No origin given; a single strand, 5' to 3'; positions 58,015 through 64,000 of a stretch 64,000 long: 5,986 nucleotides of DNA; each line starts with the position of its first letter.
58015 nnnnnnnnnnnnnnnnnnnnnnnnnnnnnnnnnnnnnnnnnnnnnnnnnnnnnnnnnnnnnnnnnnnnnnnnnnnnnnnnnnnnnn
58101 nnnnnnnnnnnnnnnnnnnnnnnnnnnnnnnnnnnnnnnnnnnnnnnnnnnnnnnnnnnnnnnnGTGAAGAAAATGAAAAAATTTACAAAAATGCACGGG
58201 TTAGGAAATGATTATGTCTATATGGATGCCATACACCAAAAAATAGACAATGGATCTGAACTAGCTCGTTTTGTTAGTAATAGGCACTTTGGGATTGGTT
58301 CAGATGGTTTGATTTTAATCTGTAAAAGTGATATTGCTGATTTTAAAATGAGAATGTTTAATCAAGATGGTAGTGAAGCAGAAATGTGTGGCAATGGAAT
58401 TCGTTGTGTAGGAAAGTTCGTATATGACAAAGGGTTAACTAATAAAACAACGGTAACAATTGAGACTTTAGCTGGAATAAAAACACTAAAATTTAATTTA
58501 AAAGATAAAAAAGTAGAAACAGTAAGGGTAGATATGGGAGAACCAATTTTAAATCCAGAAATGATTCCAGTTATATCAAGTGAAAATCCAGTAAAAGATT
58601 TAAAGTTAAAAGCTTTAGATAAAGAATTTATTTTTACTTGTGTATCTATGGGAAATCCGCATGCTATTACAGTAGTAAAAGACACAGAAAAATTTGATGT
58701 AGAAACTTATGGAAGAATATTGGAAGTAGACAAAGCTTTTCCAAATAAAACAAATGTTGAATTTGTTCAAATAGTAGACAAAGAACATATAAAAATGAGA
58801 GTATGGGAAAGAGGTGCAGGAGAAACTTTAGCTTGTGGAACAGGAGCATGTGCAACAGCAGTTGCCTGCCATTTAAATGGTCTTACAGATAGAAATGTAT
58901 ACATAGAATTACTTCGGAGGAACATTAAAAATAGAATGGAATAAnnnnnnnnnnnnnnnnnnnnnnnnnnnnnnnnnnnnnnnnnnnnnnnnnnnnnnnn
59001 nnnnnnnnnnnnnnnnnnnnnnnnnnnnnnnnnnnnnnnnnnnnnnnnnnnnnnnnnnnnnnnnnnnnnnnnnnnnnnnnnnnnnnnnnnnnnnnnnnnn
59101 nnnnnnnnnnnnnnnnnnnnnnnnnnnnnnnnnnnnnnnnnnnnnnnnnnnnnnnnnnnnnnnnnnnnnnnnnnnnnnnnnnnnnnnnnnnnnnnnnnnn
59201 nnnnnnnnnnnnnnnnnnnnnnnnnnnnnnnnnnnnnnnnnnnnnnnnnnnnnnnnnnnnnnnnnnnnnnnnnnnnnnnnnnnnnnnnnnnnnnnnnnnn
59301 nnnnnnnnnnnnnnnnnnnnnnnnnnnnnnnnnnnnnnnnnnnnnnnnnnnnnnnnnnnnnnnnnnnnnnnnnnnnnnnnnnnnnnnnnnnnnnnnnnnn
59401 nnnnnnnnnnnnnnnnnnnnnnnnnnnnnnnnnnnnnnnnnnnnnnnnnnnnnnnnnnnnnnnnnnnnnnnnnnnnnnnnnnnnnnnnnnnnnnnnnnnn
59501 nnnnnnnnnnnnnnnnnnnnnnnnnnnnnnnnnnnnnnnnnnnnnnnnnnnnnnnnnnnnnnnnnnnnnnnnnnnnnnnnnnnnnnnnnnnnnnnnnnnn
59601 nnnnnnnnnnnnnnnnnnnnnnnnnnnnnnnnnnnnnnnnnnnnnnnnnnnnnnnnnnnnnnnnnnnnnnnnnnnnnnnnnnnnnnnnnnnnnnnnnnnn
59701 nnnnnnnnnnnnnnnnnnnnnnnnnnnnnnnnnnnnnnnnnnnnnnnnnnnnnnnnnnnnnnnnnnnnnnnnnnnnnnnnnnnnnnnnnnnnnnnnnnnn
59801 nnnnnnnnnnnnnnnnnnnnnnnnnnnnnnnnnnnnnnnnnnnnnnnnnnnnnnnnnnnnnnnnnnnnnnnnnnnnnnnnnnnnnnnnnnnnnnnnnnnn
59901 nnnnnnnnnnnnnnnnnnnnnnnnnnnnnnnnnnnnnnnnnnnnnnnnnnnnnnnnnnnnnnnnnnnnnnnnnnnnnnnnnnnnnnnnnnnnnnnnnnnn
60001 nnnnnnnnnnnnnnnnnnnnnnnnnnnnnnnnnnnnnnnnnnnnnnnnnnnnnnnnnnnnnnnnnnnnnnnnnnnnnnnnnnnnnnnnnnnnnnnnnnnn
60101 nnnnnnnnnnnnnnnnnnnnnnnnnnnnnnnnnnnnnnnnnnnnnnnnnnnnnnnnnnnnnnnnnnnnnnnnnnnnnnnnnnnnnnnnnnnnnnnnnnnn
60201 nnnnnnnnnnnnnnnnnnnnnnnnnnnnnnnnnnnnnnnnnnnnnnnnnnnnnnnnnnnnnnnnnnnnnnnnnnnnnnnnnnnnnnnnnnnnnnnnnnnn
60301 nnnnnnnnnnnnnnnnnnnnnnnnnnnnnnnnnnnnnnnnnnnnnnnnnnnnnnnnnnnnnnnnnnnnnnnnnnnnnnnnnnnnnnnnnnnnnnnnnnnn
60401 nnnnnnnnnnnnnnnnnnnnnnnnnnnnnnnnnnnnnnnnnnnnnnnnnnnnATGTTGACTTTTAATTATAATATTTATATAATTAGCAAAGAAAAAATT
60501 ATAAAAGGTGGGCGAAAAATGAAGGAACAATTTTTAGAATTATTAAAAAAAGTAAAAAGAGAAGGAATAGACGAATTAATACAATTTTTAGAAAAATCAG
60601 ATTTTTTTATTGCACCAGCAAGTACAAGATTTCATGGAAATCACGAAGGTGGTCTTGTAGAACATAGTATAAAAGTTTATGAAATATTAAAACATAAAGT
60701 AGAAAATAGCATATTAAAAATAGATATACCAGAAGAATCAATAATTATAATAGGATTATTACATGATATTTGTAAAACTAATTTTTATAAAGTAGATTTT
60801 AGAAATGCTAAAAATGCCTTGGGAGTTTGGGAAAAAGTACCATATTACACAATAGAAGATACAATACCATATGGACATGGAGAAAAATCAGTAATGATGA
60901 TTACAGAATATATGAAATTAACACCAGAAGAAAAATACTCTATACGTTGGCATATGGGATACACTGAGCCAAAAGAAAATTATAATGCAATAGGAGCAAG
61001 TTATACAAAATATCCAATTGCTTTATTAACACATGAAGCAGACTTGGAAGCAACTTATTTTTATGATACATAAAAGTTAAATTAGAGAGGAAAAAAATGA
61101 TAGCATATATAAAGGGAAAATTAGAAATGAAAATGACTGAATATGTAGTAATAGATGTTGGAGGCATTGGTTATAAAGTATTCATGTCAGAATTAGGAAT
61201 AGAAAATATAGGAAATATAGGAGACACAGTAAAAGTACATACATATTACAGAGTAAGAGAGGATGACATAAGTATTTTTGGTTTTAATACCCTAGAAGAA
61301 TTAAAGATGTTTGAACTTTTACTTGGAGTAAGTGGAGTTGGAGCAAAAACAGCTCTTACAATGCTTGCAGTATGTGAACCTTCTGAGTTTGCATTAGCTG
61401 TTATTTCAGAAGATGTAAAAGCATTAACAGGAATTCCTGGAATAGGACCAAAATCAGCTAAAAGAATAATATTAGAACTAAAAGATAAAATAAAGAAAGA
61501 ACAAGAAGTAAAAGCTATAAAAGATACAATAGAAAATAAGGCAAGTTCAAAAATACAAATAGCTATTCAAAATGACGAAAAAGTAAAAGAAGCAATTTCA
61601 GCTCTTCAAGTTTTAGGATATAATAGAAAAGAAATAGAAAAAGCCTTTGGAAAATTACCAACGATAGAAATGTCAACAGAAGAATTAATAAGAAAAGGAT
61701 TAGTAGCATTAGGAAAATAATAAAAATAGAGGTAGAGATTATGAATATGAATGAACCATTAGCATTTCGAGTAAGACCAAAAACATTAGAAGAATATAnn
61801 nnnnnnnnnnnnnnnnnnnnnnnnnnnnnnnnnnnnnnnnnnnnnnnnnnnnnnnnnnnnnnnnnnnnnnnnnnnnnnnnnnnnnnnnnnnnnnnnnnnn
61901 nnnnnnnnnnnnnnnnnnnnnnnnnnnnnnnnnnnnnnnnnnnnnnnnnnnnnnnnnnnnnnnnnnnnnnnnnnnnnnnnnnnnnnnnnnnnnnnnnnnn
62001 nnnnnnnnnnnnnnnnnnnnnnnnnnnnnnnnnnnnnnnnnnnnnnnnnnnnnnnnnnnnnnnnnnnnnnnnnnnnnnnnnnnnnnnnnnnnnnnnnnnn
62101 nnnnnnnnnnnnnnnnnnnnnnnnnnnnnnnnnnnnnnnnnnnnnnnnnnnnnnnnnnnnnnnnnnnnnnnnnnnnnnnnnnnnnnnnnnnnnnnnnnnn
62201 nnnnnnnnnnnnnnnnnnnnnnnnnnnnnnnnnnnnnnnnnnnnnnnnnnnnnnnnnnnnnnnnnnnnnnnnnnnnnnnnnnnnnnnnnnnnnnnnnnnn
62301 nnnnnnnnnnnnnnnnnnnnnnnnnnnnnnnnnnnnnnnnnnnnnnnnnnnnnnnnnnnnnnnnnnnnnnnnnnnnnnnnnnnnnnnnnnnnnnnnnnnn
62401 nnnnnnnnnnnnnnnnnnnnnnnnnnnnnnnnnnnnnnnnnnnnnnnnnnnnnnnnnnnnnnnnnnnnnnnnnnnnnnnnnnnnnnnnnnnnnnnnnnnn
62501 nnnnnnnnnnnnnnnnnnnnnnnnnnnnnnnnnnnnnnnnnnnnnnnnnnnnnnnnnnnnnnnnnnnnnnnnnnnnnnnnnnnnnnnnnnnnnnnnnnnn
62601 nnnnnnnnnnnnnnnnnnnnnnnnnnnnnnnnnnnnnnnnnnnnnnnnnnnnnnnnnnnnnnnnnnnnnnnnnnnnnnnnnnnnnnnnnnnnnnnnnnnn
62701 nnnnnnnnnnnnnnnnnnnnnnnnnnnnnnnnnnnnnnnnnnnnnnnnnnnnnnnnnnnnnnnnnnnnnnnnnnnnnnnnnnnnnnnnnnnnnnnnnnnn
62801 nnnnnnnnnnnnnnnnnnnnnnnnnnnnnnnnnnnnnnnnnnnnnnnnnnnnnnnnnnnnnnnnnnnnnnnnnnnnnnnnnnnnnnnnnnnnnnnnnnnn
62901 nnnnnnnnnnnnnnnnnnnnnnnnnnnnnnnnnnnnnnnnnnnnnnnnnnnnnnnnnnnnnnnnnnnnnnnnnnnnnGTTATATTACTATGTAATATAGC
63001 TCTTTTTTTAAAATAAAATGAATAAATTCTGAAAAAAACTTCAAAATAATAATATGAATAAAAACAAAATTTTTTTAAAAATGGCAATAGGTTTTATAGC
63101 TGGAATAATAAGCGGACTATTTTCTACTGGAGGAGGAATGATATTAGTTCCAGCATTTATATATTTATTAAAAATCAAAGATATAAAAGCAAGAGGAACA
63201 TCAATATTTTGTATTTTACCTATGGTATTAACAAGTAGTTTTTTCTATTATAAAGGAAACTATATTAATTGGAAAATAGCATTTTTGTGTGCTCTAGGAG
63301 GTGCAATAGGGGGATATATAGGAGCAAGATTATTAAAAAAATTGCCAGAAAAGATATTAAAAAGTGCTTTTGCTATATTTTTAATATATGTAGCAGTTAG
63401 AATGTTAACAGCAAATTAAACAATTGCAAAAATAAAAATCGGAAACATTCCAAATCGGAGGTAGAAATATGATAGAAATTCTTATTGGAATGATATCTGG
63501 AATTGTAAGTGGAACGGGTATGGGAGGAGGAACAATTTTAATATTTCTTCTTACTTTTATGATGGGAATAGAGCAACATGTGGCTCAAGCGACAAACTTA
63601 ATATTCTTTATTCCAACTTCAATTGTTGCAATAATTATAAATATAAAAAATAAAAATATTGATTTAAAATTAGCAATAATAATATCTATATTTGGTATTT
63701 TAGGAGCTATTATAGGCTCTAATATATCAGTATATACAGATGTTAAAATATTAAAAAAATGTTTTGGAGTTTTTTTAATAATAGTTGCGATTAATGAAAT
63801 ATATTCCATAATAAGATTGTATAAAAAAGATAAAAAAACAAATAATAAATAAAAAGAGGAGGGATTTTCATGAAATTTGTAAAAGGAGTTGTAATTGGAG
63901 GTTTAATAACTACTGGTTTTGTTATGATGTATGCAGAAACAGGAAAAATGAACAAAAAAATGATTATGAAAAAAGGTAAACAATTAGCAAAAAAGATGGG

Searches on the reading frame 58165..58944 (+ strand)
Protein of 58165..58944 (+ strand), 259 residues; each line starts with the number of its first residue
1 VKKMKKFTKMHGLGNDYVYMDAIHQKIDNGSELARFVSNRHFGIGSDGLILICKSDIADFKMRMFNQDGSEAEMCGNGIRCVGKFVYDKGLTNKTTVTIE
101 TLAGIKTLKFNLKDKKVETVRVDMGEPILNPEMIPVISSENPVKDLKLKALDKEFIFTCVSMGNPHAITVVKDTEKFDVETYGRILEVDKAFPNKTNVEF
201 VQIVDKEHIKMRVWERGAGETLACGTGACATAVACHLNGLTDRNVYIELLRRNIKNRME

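Call 34: search_protein_families(library=ncbifam, proteins=[window:58165-58944:+], max_evalue=0.001)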
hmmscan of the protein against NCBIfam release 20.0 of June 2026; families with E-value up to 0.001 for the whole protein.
window:58165-58944:+ (259 aa): 3 families
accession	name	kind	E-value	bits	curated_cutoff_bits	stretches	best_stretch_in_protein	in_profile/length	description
TIGR00652.1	DapF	equivalog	9.8e-86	287.5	114.65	1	6-255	2-245/270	diaminopimelate epimerase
NF038284.1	bifunc_DapF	exception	5.8e-34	117.6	350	1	46-248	43-232/254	bifunctional diaminopimelate epimerase/glutamate racemase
TIGR00654.1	PhzF_family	subfamily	0.00098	18.5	76.2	0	51-177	51-177/298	PhzF family phenazine biosynthesis isomerase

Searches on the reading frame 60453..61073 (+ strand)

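Call 34: search_protein_families(library=ncbifam, proteins=[window:60453-61073:+], max_evalue=0.001)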
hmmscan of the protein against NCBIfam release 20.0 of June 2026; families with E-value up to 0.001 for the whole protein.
window:60453-61073:+ (206 aa): 1 family
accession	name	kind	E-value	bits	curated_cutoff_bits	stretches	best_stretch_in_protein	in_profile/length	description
TIGR00277.1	HDIG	domain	1.4e-05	24.8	27.6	1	66-154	3-69/84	HDIG domain-containing metalloprotein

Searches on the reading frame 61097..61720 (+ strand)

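Call 34: search_protein_families(library=ncbifam, proteins=[window:61097-61720:+], max_evalue=0.001)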
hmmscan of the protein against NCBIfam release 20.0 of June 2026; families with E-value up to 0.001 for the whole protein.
window:61097-61720:+ (207 aa): 4 families
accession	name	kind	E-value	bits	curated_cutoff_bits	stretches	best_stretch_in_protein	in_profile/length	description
TIGR00084.2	ruvA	equivalog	1.5e-59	201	85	1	1-202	1-201/202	Holliday junction branch migration protein RuvA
NF011194.0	PRK14600.1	equivalog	9e-27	94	180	1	1-205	1-186/188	Holliday junction branch migration protein RuvA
NF007017.0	PRK09482.1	equivalog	0.0003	20.5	261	0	107-157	181-231/257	flap endonuclease Xni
TIGR00615.1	recR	equivalog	0.00077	19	162.55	0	102-147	6-49/196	recombination mediator RecR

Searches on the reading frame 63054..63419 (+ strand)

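Call 35: search_protein_families(library=ncbifam, proteins=[window:63054-63419:+], max_evalue=0.001)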
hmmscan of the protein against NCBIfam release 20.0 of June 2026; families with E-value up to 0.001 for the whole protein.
window:63054-63419:+ (121 aa): 2 families
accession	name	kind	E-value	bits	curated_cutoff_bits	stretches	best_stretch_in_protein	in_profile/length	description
NF040961.1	MamO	equivalog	4.5e-07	28.6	800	1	10-118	532-648/648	magnetosome protein MamO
NF007909.0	PRK10621.1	equivalog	0.00027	20.4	383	1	10-118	16-122/266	hypothetical protein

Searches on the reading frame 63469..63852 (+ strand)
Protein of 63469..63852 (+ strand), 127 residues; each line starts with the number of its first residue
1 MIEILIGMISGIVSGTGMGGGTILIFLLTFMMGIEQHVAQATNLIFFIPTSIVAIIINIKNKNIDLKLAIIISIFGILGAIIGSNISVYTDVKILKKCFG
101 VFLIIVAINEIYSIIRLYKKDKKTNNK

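Call 35: search_protein_families(library=ncbifam, proteins=[window:63469-63852:+], max_evalue=0.001)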
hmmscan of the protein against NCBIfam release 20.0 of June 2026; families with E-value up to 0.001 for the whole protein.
window:63469-63852:+ (127 aa): 1 family
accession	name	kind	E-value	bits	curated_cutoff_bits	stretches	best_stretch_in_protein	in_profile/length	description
NF007909.0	PRK10621.1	equivalog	8.7e-05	22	383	1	4-109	16-120/266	hypothetical protein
